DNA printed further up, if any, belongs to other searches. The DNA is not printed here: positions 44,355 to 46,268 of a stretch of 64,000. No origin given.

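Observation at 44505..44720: PpkA carries six tandem T-R-L repeats that resemble the N-terminal DRTVLRP motif of TssL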

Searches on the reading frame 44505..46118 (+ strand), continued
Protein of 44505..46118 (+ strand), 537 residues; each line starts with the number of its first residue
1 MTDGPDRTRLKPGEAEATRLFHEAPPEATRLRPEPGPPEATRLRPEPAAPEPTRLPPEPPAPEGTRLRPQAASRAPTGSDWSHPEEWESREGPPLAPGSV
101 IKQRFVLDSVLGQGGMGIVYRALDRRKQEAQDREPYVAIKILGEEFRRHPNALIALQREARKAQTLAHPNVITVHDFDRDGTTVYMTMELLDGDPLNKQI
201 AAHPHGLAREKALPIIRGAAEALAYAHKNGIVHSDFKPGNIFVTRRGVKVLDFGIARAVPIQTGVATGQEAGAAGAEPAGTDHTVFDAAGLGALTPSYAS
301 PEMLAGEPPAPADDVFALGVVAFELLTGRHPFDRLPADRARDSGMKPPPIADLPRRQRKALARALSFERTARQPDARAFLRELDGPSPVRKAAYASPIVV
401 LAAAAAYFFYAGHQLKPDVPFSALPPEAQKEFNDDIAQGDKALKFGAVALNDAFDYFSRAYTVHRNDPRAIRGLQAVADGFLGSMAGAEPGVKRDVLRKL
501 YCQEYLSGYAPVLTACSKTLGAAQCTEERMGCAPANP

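Call 59: predict_structure(alignment_id=A1)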
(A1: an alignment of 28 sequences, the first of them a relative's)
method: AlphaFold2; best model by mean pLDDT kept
length: 537 residues; sequences in the alignment: 28
mean_pLDDT: 79.1   pTM: 0.58
mean pLDDT of the five models: 79.1, 78.9, 76.7, 76.4, 75.3
residues with pLDDT >= 90: 284; 70-90: 111; 50-70: 28; < 50: 114
segments of 3 or more residues with pLDDT < 50: 1-24, 26-35, 39-45, 47-51, 59-79, 88-90, 255-287
pLDDT, mean of each block of 10 residues (from residue 1): 40 38 37 44 46 47 40 41 49 82 94 81 97 95 78 79 88 91 90 90 96 98 95 90 94 54 40 41 43 82 91 98 98 96 96 95 98 98 86 80 83 76 96 98 96 97 94 97 92 93 93 93 81 62
secondary structure, 60 per line:
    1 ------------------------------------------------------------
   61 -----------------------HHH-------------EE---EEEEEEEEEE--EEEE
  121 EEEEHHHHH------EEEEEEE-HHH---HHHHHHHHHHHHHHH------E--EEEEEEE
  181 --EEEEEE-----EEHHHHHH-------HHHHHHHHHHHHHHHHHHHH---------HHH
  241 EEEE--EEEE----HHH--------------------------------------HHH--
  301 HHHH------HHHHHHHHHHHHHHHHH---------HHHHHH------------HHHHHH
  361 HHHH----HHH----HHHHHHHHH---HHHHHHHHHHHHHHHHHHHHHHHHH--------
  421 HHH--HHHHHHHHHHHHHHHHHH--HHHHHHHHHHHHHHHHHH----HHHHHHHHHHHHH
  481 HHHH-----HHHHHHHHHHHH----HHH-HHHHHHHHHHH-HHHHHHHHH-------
elements in order: E105-114 E117-124 H125-129 E136-142 H150-164 E174-180 E183-188 H196-201 H209-228 E241-244 E247-250 H301-304 H311-327 H337-342 H355-364 H376-384 H388-412 H426-443 H446-463 H468-484 H490-501 H510-520 H522-530
